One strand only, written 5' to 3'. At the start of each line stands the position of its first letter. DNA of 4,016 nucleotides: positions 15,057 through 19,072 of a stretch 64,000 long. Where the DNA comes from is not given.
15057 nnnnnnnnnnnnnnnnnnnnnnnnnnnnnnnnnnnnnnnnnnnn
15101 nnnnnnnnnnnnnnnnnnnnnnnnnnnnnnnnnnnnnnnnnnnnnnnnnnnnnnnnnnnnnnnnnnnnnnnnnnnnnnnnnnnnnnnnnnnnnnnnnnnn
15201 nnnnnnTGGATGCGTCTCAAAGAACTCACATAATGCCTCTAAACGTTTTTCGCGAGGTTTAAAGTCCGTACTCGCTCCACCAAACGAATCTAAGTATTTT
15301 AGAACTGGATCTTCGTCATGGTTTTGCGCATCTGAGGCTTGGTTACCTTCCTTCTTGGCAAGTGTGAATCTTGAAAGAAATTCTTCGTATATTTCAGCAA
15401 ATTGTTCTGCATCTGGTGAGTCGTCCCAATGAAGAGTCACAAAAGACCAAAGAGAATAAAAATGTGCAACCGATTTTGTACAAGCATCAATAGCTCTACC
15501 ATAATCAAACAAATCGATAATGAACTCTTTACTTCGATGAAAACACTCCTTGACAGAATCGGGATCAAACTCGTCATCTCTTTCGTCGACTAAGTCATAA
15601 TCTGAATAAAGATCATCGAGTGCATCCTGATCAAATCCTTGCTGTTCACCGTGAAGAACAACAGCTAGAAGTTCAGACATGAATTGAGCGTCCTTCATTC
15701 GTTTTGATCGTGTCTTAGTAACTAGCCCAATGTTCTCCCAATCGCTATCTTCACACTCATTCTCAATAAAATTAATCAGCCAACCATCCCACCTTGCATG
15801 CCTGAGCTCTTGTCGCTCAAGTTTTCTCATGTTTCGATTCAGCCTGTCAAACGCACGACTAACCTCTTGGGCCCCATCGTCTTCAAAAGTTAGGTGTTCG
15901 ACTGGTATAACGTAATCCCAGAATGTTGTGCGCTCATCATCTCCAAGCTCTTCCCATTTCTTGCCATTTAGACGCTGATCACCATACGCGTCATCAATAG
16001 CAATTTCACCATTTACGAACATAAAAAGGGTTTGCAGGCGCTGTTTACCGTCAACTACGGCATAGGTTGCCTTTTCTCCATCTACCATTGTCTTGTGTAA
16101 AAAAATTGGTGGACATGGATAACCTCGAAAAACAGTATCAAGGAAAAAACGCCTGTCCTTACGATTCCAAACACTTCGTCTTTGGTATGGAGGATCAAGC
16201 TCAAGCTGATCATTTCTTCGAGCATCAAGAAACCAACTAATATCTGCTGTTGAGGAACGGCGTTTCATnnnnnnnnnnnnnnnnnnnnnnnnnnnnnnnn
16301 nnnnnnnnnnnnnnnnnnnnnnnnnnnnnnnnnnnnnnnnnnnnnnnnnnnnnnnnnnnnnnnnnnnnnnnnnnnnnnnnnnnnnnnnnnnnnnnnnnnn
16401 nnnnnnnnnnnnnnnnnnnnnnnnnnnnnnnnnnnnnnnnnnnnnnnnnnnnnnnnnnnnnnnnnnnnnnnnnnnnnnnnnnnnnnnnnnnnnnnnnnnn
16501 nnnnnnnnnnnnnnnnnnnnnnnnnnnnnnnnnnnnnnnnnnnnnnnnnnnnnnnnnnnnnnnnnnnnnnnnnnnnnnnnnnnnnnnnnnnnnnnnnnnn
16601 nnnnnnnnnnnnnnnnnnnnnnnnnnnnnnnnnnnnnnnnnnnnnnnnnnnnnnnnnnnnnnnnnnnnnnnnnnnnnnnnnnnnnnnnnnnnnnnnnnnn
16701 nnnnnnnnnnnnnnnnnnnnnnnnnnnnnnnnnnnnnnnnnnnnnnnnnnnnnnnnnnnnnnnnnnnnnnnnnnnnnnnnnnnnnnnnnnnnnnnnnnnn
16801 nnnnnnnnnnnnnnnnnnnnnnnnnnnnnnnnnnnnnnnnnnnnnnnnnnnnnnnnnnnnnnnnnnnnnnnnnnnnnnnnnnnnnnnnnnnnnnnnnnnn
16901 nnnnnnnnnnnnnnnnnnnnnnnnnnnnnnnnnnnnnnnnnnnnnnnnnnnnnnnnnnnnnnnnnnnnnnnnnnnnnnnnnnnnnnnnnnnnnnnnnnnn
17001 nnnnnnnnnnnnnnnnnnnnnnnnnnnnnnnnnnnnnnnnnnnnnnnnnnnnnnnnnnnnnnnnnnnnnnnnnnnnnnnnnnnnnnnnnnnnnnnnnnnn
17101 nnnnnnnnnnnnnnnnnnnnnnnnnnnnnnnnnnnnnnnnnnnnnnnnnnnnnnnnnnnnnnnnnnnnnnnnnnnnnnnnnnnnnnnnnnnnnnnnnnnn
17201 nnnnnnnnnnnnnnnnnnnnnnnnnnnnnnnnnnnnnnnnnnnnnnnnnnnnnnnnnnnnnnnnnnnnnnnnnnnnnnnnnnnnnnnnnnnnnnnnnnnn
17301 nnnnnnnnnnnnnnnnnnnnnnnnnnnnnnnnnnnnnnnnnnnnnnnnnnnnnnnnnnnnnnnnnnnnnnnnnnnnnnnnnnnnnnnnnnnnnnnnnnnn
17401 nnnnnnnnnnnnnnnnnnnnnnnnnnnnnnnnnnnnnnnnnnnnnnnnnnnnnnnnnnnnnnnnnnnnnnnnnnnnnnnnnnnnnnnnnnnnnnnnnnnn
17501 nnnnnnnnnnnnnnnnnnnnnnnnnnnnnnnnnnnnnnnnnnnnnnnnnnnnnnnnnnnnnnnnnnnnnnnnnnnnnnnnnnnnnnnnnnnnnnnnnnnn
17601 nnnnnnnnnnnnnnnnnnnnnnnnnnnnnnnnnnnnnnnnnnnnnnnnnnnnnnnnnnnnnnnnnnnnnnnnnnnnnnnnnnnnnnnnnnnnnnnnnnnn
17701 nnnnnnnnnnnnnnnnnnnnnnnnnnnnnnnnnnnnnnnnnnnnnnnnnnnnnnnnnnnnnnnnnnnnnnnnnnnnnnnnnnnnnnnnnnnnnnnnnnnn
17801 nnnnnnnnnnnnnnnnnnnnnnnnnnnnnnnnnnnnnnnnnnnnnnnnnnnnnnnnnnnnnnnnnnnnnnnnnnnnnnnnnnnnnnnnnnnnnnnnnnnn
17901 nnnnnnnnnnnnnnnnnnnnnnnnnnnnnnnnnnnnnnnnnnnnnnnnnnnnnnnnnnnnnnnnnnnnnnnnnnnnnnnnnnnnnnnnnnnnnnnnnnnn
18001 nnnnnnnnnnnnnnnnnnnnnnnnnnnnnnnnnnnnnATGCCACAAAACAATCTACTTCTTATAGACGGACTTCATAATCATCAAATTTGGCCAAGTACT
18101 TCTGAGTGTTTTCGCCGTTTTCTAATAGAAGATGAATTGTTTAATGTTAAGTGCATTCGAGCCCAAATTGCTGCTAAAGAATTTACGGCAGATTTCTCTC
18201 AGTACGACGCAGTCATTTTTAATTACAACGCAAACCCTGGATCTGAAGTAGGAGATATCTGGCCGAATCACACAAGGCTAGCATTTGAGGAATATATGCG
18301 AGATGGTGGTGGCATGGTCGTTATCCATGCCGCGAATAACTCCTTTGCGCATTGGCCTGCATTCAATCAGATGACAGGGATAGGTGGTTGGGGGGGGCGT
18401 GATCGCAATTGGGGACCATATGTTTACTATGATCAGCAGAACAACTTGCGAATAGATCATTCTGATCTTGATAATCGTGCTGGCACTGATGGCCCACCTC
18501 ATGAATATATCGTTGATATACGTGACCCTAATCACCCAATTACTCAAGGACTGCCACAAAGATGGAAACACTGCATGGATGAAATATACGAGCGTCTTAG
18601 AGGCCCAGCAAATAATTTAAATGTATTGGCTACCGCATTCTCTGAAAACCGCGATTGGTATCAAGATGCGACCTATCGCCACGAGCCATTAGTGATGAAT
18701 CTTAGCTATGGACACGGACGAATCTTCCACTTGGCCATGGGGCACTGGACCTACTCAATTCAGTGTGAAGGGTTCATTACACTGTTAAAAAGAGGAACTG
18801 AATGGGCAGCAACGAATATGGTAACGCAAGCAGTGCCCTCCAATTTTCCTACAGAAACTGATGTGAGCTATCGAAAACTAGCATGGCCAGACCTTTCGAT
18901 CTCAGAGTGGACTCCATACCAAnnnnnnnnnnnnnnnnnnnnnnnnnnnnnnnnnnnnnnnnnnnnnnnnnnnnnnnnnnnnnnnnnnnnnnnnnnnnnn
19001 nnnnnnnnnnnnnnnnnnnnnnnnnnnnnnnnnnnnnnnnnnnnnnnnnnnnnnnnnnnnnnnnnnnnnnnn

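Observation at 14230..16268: Translationally coupled DUF262 (ParB-like) and RelA/SpoT-like small-alarmone-synthetase cassette inside a defence island: candidate undescribed defence or toxin module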

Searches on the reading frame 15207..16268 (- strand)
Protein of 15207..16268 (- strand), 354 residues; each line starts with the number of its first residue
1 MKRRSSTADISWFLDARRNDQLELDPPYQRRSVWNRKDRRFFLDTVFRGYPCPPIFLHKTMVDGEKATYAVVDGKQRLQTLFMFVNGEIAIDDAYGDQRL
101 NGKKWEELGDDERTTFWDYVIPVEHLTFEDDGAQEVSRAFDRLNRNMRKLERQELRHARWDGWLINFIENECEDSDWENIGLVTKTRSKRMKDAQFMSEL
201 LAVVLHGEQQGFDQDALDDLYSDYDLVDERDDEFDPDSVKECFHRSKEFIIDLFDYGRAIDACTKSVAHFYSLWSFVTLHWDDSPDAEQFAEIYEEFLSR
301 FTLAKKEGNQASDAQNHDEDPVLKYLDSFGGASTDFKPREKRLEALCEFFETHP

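Call 3: search_protein_families(library=pfam, proteins=[window:15207-16268:-], max_evalue=0.1)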
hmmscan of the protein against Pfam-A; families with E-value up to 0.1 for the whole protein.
window:15207-16268:- (354 aa): 2 families
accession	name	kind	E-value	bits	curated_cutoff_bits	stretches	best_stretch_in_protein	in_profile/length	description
PF03235.19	GmrSD_N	-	6.3e-22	79.1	33.2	1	24-159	13-197/199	GmrSD restriction endonuclease, N-terminal domain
PF03564.21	DUF1759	-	0.04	14.4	25.4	1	129-172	88-131/148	Protein of unknown function (DUF1759)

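Call 4: search_protein_families(library=padloc, proteins=[window:15207-16268:-], max_evalue=0.1)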
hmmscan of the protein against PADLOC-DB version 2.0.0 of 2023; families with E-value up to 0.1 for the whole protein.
window:15207-16268:- (354 aa): 12 families
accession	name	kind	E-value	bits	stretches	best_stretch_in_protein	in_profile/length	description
PDLC03877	NsnA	-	5.8e-32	109.4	1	4-255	47-293/385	-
PDLC04027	PD-T4-2_A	-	2.5e-19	67.6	1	17-251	47-283/363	-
PDLC03418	REase_II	-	1.2e-11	42.3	1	19-163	29-161/372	Type II restriction enzyme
PDLC04151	HEC-05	-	0.00031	17.6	1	61-97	106-142/600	-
PDLC02690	Orf5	-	0.0028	14.6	1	26-83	13-74/531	Orf5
PDLC04150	HEC-05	-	0.0042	14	0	63-95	90-122/583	-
PDLC02695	Orf5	-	0.0048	13.3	1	65-86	75-96/601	Orf5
PDLC02696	Orf5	-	0.0056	13.7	1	26-83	4-66/558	Orf5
PDLC04155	HEC-06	-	0.011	12.3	1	26-85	24-87/562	-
PDLC04157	HEC-06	-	0.012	12.2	1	26-86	26-90/558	-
PDLC02701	Orf5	-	0.013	11.9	1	64-86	75-97/596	Orf5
PDLC04709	PDC-M55C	-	0.025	11.2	0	63-106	86-128/554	-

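Call 5: search_protein_families(library=ncbifam, proteins=[window:15207-16268:-], max_evalue=0.1)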
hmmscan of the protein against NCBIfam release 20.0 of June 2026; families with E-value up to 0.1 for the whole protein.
window:15207-16268:- (354 aa): 0 families

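Call 39: find_homologous_proteins(query=window:15207-16268:-)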
Query window:15207-16268:- (354 aa): 2940 proteins with E <= 0.001 among 4304 candidates; the best 120 are listed.
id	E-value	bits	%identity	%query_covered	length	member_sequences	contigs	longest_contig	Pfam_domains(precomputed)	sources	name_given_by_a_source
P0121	1.3e-242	822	100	100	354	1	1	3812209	PF03235.20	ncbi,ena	-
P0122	7.6e-133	461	58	99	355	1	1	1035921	PF03235.20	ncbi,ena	-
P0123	4.5e-126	439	56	99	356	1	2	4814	PF03235.20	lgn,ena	-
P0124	5.5e-125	435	55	99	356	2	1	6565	PF03235.20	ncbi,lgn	-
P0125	6.1e-123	429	55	98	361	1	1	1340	PF03235.20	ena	-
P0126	6.9e-123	428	54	99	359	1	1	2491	PF03235.20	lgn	-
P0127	1.8e-122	427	54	99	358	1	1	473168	PF03235.20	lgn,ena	-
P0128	2.7e-122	426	54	99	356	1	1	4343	PF03235.20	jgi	jgi:hypothetical protein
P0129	3.6e-121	423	55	99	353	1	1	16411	PF03235.20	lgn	-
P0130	4.0e-121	423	54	99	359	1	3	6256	PF03235.20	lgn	-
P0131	5.4e-121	422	57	92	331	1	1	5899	PF03235.20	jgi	jgi:hypothetical protein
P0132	1.9e-120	420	55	98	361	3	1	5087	PF03235.20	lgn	-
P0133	7.0e-120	418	54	99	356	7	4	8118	PF03235.20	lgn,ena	-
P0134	8.4e-120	418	53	99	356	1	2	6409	PF03235.20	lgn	-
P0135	9.1e-120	418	52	100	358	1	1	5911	PF03235.20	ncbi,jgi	jgi:hypothetical protein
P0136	1.1e-119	418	53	99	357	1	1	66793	PF03235.20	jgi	jgi:hypothetical protein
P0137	1.6e-119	417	54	99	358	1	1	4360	PF03235.20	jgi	jgi:hypothetical protein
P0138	2.2e-119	417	53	99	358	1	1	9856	PF03235.20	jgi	jgi:hypothetical protein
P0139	2.5e-119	417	54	98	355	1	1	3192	PF03235.20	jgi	jgi:Protein of unknown function DUF262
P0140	5.1e-119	416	52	100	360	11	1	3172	PF03235.20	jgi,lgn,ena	-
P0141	1.1e-118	415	52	100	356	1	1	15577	PF03235.20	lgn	-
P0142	8.0e-118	412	52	99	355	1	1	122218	PF03235.20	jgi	jgi:hypothetical protein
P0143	1.2e-117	411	54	99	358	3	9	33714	PF03235.20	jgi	jgi:hypothetical protein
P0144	2.1e-117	410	54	99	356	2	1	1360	PF03235.20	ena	-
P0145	8.1e-117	408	54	99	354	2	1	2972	PF03235.20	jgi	jgi:hypothetical protein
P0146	8.8e-117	408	55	99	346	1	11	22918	PF03235.20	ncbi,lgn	-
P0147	3.8e-116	406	52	98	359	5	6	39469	PF03235.20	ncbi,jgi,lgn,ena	jgi:hypothetical protein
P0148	4.5e-116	406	53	99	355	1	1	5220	PF03235.20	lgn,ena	-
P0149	5.8e-116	406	52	99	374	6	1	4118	PF03235.20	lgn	-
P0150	1.2e-115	405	58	88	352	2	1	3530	PF03235.20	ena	-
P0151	1.8e-115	404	54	99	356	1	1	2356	PF03235.20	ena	-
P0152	2.1e-115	404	54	94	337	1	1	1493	PF03235.20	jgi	jgi:hypothetical protein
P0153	2.2e-115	404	53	99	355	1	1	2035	PF03235.20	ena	-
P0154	2.9e-115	403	53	98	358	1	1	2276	PF03235.20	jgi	-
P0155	3.0e-115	403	53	99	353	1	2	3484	PF03235.20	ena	-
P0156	1.1e-114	401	52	98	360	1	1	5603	PF03235.20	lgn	-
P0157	2.5e-114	400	50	99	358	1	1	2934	PF03235.20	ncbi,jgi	jgi:hypothetical protein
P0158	5.5e-113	396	52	99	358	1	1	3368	PF03235.20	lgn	-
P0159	2.6e-112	394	51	99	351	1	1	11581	PF03235.20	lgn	-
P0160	4.0e-112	393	51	99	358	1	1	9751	PF03235.20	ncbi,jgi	jgi:hypothetical protein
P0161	9.1e-112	392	54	92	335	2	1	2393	PF03235.20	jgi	jgi:Protein of unknown function DUF262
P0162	1.8e-111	391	52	99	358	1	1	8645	PF03235.20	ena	-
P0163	2.6e-111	390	52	95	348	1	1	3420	PF03235.20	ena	-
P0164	9.6e-111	388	53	100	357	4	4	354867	PF03235.20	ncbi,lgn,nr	ncbi:MAG: DUF262 domain-containing protein [Planctomycetota bacterium]|nr:DUF262 domain-containing p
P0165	1.5e-110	388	53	99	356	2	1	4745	PF03235.20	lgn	-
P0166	1.0e-109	385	51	98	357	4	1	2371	PF03235.20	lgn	-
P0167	3.4e-109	383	51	98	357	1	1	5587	PF03235.20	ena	-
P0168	1.3e-107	378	49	98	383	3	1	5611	PF03235.20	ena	-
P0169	2.8e-107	377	55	85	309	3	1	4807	PF03235.20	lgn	-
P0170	4.6e-107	376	49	99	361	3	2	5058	PF03235.20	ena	-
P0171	1.0e-106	375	49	98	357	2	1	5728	PF03235.20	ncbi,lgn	-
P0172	1.3e-106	375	51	98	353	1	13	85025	PF03235.20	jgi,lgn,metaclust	metaclust:\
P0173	1.7e-106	374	50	98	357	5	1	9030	PF03235.20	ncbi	ncbi:MAG: DUF262 domain-containing protein [Limisphaerales bacterium]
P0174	6.1e-105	369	48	98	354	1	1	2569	PF03235.20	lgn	-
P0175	2.4e-103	364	49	98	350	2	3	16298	PF03235.20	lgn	-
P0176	2.9e-103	364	48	99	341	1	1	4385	PF03235.20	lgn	-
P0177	6.0e-103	363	47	99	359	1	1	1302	PF03235.20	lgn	-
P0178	1.4e-102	362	50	98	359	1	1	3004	PF03235.20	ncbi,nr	ncbi:MAG: DUF262 domain-containing protein [Akkermansiaceae bacterium]|nr:DUF262 domain-containing p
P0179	1.8e-102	361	48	98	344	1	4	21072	PF03235.20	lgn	-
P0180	5.3e-102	360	50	98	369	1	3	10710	PF03235.20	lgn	-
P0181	1.1e-101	359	48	99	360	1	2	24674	PF03235.20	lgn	-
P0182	1.4e-101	358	49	98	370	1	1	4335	PF03235.20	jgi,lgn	-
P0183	1.8e-101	358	49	99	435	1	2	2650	PF03235.20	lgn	-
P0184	4.3e-101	357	48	99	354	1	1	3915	PF03235.20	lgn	-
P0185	4.3e-101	357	48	98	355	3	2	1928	PF03235.20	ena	-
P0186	7.9e-101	356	49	99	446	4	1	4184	PF03235.20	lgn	-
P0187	8.6e-101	356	58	77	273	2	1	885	PF03235.20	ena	-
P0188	1.1e-100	355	51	88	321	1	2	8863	PF03235.20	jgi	jgi:hypothetical protein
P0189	1.2e-100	355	48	99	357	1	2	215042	PF03235.20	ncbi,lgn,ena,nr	ncbi:MAG: DUF262 domain-containing protein [Planctomycetaceae bacterium]|nr:DUF262 domain-containing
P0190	1.3e-100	355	48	98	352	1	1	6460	PF03235.20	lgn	-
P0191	1.3e-100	355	49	99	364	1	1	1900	PF03235.20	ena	-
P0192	3.3e-100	354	46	99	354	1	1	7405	PF03235.20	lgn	-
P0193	4.2e-100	353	48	98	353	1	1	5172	PF03235.20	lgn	-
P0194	4.7e-100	353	48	98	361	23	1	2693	PF03235.20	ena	-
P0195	5.4e-100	353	48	100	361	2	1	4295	PF03235.20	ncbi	-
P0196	6.8e-100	353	48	98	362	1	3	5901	PF03235.20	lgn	-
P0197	6.8e-100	353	47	100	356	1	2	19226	PF03235.20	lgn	-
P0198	8.3e-100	352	48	99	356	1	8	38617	PF03235.20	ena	-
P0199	9.6e-100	352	48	99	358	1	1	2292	PF03235.20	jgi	jgi:hypothetical protein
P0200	1.0e-99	352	48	99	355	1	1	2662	PF03235.20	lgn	-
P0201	1.2e-99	352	48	99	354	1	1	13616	PF03235.20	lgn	-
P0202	1.2e-99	352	47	99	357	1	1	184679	PF03235.20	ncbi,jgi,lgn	ncbi:MAG TPA: DUF262 domain-containing protein [Lacunisphaera sp.]|jgi:hypothetical protein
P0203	1.3e-99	352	48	98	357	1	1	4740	PF03235.20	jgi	jgi:hypothetical protein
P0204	1.6e-99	352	48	100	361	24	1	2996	PF03235.20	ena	-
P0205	1.8e-99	351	49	98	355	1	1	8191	PF03235.20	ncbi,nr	ncbi:MAG: DUF262 domain-containing protein [bacterium]|nr:DUF262 domain-containing protein [bacteriu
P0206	3.3e-99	350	46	98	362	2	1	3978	PF03235.20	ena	-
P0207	4.8e-99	350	66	64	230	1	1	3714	PF03235.20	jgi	jgi:hypothetical protein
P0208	6.0e-99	350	48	98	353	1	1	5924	PF03235.20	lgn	-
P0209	6.8e-99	349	47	98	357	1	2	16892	PF03235.20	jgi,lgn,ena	-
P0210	7.0e-99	349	48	99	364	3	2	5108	PF03235.20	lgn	-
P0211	7.6e-99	349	47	98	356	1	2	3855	PF03235.20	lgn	-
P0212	7.6e-99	349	49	98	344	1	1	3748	PF03235.20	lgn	-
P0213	7.8e-99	349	48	100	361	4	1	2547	PF03235.20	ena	-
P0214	8.3e-99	349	48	98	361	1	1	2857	PF03235.20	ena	-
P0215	9.5e-99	349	48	99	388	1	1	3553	PF03235.20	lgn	-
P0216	9.9e-99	349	48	99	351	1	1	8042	PF03235.20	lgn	-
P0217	1.1e-98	349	48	98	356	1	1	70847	PF03235.20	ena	-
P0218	1.2e-98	349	49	98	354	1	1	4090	PF03235.20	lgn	-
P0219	1.3e-98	348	47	99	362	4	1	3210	PF03235.20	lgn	-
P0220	1.3e-98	348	48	98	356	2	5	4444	PF03235.20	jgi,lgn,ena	-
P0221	1.4e-98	348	47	100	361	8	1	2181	PF03235.20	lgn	-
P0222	1.7e-98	348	48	99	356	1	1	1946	PF03235.20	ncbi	-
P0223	1.9e-98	348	49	98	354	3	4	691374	PF03235.20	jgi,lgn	jgi:hypothetical protein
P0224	1.9e-98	348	46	99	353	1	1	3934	PF03235.20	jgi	-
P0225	2.3e-98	348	50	98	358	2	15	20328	PF03235.20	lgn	-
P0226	2.5e-98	348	47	98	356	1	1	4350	PF03235.20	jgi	-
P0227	2.7e-98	347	47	98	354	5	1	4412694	PF03235.20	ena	-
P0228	4.0e-98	347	48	77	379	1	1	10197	PF03235.20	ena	-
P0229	4.1e-98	347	48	98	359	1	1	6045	PF03235.20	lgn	-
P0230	4.3e-98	347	47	98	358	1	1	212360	PF03235.20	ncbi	ncbi:MAG: DUF262 domain-containing protein [Desulfobulbaceae bacterium]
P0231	4.8e-98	347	46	100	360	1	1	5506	PF03235.20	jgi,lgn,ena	-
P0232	6.3e-98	346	47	98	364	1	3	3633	PF03235.20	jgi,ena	-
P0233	7.6e-98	346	46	99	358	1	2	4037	PF03235.20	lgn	-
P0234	8.2e-98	346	47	98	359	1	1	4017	PF03235.20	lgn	-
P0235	8.8e-98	346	48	98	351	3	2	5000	PF03235.20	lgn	-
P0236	9.0e-98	346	47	99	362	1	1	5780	PF03235.20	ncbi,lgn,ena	-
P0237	1.4e-97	345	48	99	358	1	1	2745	PF03235.20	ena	-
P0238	1.5e-97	345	49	99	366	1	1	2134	PF03235.20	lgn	-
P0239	2.1e-97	345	47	99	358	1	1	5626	PF03235.20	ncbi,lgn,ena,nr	ncbi:MAG: DUF262 domain-containing protein [Clostridiales bacterium]|nr:DUF262 domain-containing pro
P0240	2.8e-97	344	47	100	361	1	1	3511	PF03235.20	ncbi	-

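Call 51: search_solved_structures(query=A3, max_evalue=0.1)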
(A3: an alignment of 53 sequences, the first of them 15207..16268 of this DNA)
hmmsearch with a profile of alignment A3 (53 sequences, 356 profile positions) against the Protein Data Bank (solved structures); distinct sequences matched with E-value up to 0.1: 0.

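Call 62: predict_structure(alignment_id=A3)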
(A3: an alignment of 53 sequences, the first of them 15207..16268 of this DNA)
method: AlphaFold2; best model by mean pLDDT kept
length: 354 residues; sequences in the alignment: 53
mean_pLDDT: 88.7   pTM: 0.60
mean pLDDT of the five models: 88.7, 86.1, 85.7, 85.0, 84.4
residues with pLDDT >= 90: 238; 70-90: 83; 50-70: 31; < 50: 2
segments of 3 or more residues with pLDDT < 50: none
pLDDT, mean of each block of 10 residues (from residue 1): 92 97 87 87 93 92 89 94 98 94 98 97 89 65 54 74 93 94 85 94 97 91 87 93 96 82 85 96 89 93 84 66 93 92 96 87
secondary structure, 60 per line:
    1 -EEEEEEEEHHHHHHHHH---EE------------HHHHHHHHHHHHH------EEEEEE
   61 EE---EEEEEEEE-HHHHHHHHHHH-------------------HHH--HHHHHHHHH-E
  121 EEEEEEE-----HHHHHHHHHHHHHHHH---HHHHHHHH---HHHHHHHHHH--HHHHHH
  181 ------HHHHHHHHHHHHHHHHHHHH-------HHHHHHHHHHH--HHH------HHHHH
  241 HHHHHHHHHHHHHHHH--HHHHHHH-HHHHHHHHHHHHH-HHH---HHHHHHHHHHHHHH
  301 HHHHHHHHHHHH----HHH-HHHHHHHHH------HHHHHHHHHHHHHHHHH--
elements in order: E2-9 H10-18 H36-48 E55-62 E66-73 H75-85 H110-118 E120-127 H133-148 H152-159 H163-172 H175-180 H187-206 H214-224 H236-256 H259-265 H267-279 H287-312 H321-329 H336-352

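Call 65: fold_search(model_id=the predicted structure, library=pdb)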
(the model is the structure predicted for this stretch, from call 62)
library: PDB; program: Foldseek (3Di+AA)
matches with E <= 10: 93; with E <= 0.001: 1
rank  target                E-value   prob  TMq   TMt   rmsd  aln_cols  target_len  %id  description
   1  7p9k_A                9.1e-04  1.00  0.27  0.19  17.1       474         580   12  BrxU, GmrSD-family Type IV restriction enzyme (released 2021-12-08)
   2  7ol9_B                1.5e-03  1.00  0.23  0.36  15.0       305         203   11  Crystal structure of C-terminally truncated Bacillus subtilis nucleoid occlusion protein (Noc) complexed to the Noc-bi (released 2022-03-09)
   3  7p9m_A                1.9e-03  0.99  0.28  0.19  15.4       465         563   11  BrxU, GmrSD-family Type IV restriction enzyme (released 2021-12-08)
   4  6sdk_A                1.2e-02  0.99  0.23  0.37  14.9       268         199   10  Crystal structure of bacterial ParB dimer bound to CDP (released 2019-10-23)
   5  7p9m_B                1.4e-02  0.89  0.26  0.18  15.4       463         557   12  BrxU, GmrSD-family Type IV restriction enzyme (released 2021-12-08)
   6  7bnk_A                2.4e-02  0.97  0.23  0.38  13.8       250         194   10  Crystal structure of ParB from Myxococcus xanthus bound to CDP and Monothiophosphate (released 2021-09-08)
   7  7bnk_B                2.5e-02  0.97  0.24  0.38  13.4       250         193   10  Crystal structure of ParB from Myxococcus xanthus bound to CDP and Monothiophosphate (released 2021-09-08)
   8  7bm8_A                2.6e-02  0.98  0.24  0.41  12.6       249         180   12  Crystal structure of the C-terminally truncated chromosome-partitioning protein ParB from Caulobacter crescentus compl (released 2021-04-28)
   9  7bnr_A                2.7e-02  0.95  0.22  0.37  15.5       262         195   11  Crystal structure of a ParB Q52A mutant from Myxococcus xanthus bound to CTPyS (released 2021-09-08)
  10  6sdk_B                2.7e-02  0.93  0.22  0.35  15.1       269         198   11  Crystal structure of bacterial ParB dimer bound to CDP (released 2019-10-23)
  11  6jiv_A                3.2e-02  0.91  0.33  0.24  13.7       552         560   11  SspE crystal structure (released 2020-03-25)
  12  7o0n_A                4.4e-02  0.95  0.24  0.38  13.5       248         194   10  Crystal structure of a ParB E93A mutant from Myxococcus xanthus bound to CDP and monothiophosphate (released 2021-09-15)
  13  7bnr_B                4.9e-02  0.91  0.22  0.36  15.2       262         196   11  Crystal structure of a ParB Q52A mutant from Myxococcus xanthus bound to CTPyS (released 2021-09-08)
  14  8qa9_B                5.4e-02  0.89  0.20  0.32  14.2       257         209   12  Crystal structure of the RK2 plasmid encoded co-complex of the C-terminally truncated transcriptional repressor protei (released 2024-02-21)
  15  8qa8_F                6.8e-02  0.82  0.21  0.33  13.5       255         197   12  Crystal structure of the C-terminally truncated transcriptional repressor protein KorB from the RK2 plasmid complexed  (released 2024-02-21)
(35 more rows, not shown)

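Call 86: find_encoding_contigs(protein=P0122, flank=6000, max_places=1)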
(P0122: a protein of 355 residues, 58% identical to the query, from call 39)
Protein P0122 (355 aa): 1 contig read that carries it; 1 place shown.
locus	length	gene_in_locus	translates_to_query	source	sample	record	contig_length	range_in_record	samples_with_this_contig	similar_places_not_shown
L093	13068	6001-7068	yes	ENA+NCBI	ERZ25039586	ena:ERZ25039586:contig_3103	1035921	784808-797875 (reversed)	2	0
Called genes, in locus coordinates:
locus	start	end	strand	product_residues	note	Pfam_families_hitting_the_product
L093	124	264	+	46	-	-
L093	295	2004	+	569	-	PF03235:GmrSD_N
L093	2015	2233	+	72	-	-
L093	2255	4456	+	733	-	PF06616:BsuBI_PstI_RE (faint), PF07669:Eco57I, PF17728:BsuBI_PstI_RE_N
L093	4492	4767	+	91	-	PF06616:BsuBI_PstI_RE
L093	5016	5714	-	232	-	-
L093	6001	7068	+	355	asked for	PF03235:GmrSD_N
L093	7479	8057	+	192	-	-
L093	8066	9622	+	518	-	PF24391:HD-CE, PF13589:HATPase_c_3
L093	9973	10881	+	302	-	-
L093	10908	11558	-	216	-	-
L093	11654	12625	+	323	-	PF04471:Mrr_cat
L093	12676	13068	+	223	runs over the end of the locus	-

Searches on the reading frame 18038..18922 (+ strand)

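Call 44: search_protein_families(library=pfam, proteins=[window:18038-18922:+], max_evalue=0.001)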
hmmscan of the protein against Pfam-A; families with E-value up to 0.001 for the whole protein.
window:18038-18922:+ (295 aa): 1 family
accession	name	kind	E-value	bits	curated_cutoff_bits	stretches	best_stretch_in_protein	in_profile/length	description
PF06283.17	ThuA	-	3.9e-33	115.9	33.4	1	14-257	12-209/209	Trehalose utilisation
